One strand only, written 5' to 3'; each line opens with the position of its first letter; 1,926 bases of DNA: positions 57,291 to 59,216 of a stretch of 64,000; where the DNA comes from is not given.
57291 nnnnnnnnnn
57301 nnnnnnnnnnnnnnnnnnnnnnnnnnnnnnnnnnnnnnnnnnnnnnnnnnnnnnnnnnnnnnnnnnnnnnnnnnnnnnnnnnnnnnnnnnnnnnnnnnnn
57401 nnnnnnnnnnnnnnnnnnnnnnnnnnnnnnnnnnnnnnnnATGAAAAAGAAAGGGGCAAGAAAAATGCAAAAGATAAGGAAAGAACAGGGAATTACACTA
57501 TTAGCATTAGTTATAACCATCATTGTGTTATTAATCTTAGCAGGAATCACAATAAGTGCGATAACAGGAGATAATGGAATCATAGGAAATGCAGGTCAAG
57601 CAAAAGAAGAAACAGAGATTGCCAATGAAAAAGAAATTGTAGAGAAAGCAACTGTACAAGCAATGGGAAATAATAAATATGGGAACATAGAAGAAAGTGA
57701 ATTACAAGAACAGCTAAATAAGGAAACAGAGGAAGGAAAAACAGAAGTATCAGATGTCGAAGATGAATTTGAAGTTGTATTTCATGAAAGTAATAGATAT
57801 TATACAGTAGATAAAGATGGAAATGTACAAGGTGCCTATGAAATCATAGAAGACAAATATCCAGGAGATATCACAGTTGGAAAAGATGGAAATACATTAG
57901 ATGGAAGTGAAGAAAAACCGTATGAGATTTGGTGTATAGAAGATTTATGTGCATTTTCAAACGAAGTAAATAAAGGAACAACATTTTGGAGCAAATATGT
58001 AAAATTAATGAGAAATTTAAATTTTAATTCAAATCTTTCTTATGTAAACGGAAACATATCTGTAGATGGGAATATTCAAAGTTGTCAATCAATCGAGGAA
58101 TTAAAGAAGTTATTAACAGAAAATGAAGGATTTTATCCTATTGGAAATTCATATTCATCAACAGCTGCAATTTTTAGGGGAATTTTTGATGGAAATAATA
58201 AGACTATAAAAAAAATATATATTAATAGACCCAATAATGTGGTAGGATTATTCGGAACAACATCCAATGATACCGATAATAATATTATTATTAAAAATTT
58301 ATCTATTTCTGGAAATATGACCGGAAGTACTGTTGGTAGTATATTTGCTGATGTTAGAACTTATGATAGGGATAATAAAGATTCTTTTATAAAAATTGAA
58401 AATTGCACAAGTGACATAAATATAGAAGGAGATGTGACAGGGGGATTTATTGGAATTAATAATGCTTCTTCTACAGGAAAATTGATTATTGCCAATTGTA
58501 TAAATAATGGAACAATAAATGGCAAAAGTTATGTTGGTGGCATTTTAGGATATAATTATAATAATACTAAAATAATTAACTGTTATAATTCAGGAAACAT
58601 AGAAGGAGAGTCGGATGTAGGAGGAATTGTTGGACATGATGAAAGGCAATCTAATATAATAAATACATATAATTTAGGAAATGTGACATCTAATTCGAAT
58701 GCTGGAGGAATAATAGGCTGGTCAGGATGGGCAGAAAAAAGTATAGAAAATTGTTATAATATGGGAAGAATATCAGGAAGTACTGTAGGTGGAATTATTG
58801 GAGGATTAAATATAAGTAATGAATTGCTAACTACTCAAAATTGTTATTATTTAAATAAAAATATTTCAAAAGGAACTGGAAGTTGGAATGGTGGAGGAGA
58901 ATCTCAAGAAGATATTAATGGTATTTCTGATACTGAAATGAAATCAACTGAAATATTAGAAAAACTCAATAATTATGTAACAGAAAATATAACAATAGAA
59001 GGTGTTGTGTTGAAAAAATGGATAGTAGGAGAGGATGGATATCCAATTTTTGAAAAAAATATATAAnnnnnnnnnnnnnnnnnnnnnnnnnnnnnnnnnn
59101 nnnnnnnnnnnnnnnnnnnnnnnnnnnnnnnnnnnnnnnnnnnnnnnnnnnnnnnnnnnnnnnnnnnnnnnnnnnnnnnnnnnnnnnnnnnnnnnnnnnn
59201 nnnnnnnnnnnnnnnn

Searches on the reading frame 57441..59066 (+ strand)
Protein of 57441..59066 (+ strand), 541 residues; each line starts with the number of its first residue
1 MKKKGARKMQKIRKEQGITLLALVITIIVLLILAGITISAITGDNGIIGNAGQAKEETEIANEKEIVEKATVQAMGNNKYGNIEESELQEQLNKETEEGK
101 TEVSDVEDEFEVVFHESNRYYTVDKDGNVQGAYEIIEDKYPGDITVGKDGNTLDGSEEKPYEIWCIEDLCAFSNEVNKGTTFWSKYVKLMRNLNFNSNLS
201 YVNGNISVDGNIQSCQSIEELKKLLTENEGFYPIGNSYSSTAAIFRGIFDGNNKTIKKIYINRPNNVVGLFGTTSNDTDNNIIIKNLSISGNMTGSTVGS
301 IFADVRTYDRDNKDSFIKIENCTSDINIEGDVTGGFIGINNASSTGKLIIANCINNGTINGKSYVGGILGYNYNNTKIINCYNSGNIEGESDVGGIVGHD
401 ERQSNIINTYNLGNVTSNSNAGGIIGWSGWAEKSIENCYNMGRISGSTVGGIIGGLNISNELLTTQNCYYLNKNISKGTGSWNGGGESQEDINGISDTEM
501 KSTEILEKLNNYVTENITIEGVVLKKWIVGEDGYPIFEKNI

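Call 7: search_protein_families(library=pfam, proteins=[window:57441-59066:+], max_evalue=0.1)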
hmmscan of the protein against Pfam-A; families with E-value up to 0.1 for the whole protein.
window:57441-59066:+ (541 aa): 2 families
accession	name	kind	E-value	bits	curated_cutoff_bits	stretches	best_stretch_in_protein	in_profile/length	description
PF07581.17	Glug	-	2e-05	25.2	20.5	1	363-387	3-27/28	The GLUG motif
PF07963.17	N_methyl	-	0.067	13.2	21.2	0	13-37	2-26/27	Prokaryotic N-terminal methylation motif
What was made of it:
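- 57441..59066 (+): Paralog 4 (likely start 57465; cassette to 57947; GLUG beta-helix). Pfam Glug 25.2 bits (call 7).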

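Call 8: search_protein_families(library=ncbifam, proteins=[window:57441-59066:+], max_evalue=0.1)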
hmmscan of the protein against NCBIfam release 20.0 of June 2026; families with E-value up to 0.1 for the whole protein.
window:57441-59066:+ (541 aa): 0 families

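Call 22: find_homologous_proteins(query=window:57441-59066:+, max_evalue=0.001)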
Query window:57441-59066:+ (541 aa): 2417 proteins with E <= 0.001 among 8000 candidates; the best 120 are listed.
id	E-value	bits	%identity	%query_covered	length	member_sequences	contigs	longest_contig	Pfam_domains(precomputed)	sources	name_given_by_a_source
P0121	0.0e+0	1160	100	99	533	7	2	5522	PF07581.18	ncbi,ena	-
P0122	4.7e-275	932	82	98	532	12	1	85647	-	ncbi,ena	-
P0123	1.1e-269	914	80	98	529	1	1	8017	-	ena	-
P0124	2.7e-257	873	76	98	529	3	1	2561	-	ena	-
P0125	6.0e-252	855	76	98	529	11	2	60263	-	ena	-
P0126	1.5e-249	847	75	98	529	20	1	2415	-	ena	-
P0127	1.4e-246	838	76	94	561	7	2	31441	PF07581.18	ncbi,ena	-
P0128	7.5e-245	832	75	97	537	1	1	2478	-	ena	-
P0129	1.9e-244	830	74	98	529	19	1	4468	PF07581.18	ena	-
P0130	2.0e-244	830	74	97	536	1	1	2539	-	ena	-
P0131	2.4e-241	820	75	97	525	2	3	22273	PF07581.18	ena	-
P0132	3.1e-240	817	72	98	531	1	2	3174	-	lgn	-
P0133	1.7e-233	794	74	94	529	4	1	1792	PF07581.18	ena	-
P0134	1.1e-232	792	73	97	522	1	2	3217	-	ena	-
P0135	1.8e-231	788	73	97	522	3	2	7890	-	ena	-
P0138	8.7e-197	673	62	98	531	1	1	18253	PF07581.18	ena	-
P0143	5.2e-191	654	62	97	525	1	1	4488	PF07581.18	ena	-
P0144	7.5e-190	650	61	97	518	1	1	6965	PF07581.18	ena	-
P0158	7.7e-149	515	51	93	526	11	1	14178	PF07581.18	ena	-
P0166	1.7e-137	478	50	93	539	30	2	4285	PF07581.18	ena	-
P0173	2.2e-127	444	48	98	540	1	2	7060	PF07581.18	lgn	-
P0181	1.0e-123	432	48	97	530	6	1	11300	PF07581.18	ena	-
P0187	9.4e-122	426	45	97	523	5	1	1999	PF07581.18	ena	-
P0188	5.2e-121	423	48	98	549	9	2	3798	PF07581.18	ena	-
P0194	3.3e-119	417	49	98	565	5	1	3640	PF07581.18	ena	-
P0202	4.9e-116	407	48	98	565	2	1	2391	PF07581.18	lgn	-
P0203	3.0e-115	404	48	98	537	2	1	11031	PF07581.18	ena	-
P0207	1.4e-113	399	49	86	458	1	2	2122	PF07581.18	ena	-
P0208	1.9e-113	398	53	76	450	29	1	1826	PF07581.18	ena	-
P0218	3.3e-112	394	46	98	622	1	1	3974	PF07581.18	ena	-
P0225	2.5e-110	388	45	92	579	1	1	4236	PF07581.18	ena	-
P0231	4.9e-106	374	46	93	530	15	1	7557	PF07581.18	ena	-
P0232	7.5e-106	373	50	87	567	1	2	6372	PF07581.18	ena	-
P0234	8.3e-106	373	43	98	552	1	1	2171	PF07581.18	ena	-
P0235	9.8e-106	373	49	83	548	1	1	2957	PF07581.18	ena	-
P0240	5.3e-105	370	43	98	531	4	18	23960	PF07581.18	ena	-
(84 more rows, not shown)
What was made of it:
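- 57441..59066 (+): P0121 starts at the second Met (call 22).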

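Call 59: predict_structure(alignment_id=A3)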
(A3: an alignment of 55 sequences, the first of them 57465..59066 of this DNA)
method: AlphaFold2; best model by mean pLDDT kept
length: 533 residues; sequences in the alignment: 55
mean_pLDDT: 90.4   pTM: 0.86
mean pLDDT of the five models: 90.4, 89.4, 89.3, 88.3, 88.1
residues with pLDDT >= 90: 399; 70-90: 90; 50-70: 35; < 50: 9
segments of 3 or more residues with pLDDT < 50: 1-7
pLDDT, mean of each block of 10 residues (from residue 1): 46 73 67 56 75 92 90 88 93 93 94 92 90 95 96 98 95 94 96 89 89 95 90 82 98 96 91 93 98 95 79 98 98 87 98 98 96 98 98 96 98 97 96 96 95 93 89 79 93 96 96 93 93 55
secondary structure, 60 per line:
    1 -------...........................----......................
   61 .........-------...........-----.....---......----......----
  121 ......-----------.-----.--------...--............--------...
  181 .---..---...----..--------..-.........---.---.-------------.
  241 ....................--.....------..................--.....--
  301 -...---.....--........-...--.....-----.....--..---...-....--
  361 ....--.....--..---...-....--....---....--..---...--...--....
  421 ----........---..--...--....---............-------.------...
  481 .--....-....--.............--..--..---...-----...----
elements in order: H8-34 H39-69 H77-87 E93-97 E101-106 E111-116 E121-126 E153-155 H158-169 E178-181 H210-218 E240-260 E263-267 E274-291 E294-298 E308-312 E315-322 E324-326 E329-333 E339-343 E351-353 E355-358 E361-364 E367-371 E379-381 E383-386 E389-392 E396-399 E407-409 E412-414 E417-420 E425-432 E440-442 E445-448 E455-463 H478-481 E484-487 H489-492 H495-507 E519-521 E527-529

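Call 62: fold_search(model_id=the predicted structure, library=pdb)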
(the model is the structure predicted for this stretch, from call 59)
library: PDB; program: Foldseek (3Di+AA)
matches with E <= 10: 167; with E <= 0.001: 1
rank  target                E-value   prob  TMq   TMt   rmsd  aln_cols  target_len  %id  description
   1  3n6z                  6.7e-09  1.00  0.42  0.62   7.3       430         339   20  Crystal structure of a putative immunoglobulin A1 protease (BACOVA_03286) from Bacteroides ovatus at 1.30 A resolution (released 2010-07-21)
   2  6xjb                  6.9e-03  0.99  0.33  0.16  10.6       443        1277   14  IgA1 Protease (released 2020-12-09)
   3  6xja_P                1.2e-02  0.99  0.32  0.15   9.0       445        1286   15  Streptococcus Pneumoniae IgA1 Protease with IgA1 substrate (released 2021-01-20)
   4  7jgj_A                2.9e-02  0.99  0.31  0.14  11.5       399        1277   13  IgA1 Protease in complex with neutralizing mAb (released 2020-12-09)
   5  7uvk                  3.5e-02  0.99  0.36  0.16  10.4       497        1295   14  G. haemolysans IgA1 protease (released 2022-11-23)
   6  7uvl_P                6.4e-02  0.97  0.35  0.16  10.9       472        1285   13  IgA1 Protease with IgA1 substrate (released 2022-11-23)
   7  5w6f_A                1.2e-01  0.06  0.11  0.11  14.8       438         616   10  Crystal structure of Bacteriophage CBA120 tailspike protein 3 (TSP3, orf212) (released 2018-10-24)
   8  5g5n_A                1.6e-01  0.30  0.21  0.30  11.1       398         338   12  Structure of the snake adenovirus 1 hexon-interlacing LH3 protein, methylmercury chloride derivative (released 2017-06-07)
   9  7xzc_B                2.1e-01  0.08  0.15  0.17  14.4       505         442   11  Mutant (R240A) of the N-terminal domain of fucoidan lyase FdlA (released 2022-09-28)
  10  6e1r_A                2.6e-01  0.10  0.15  0.14  12.3       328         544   13  Crystal structure of the Acinetobacter phage vB_ApiP_P1 tailspike protein (released 2019-07-17)
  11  5g5n_C                2.7e-01  0.28  0.19  0.26  11.0       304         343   13  Structure of the snake adenovirus 1 hexon-interlacing LH3 protein, methylmercury chloride derivative (released 2017-06-07)
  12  5g5n_B                2.8e-01  0.25  0.18  0.26  11.0       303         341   12  Structure of the snake adenovirus 1 hexon-interlacing LH3 protein, methylmercury chloride derivative (released 2017-06-07)
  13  5awf_E                3.0e-01  0.14  0.16  0.20  15.3       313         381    8  Crystal structure of SufB-SufC-SufD complex from Escherichia coli (released 2015-11-11)
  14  5w6h_A                3.6e-01  0.28  0.26  0.21  11.8       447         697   12  Crystal structure of Bacteriophage CBA120 tailspike protein 4 enzymatically active domain (TSP4dN, orf213) (released 2018-10-24)
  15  4dn7_A                3.6e-01  0.08  0.13  0.16  14.5       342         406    8  CRYSTAL STRUCTURE OF putative ABC transporter, ATP-binding protein from Methanosarcina mazei Go1 (released 2012-02-22)
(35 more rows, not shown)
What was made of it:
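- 57441..59066 (+): Foldseek 3n6z E 6.7e-9 (calls 59, 62).
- On GLUG beta-helix proteins (PF07581): The AF2 model has pLDDT 90 and matches 3n6z at E 6.7e-9, TM 0.62 (calls 59, 62).
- Closest known: GLUG beta-helix domain proteins. Same: The variable part of p4 passes the Pfam cutoff and matches 3n6z at Foldseek E 6.7e-9 (calls 7, 62).
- The beta-helix model matches 3n6z at E 6.7e-9 and the IgA1-protease N-domains (calls 59, 62).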
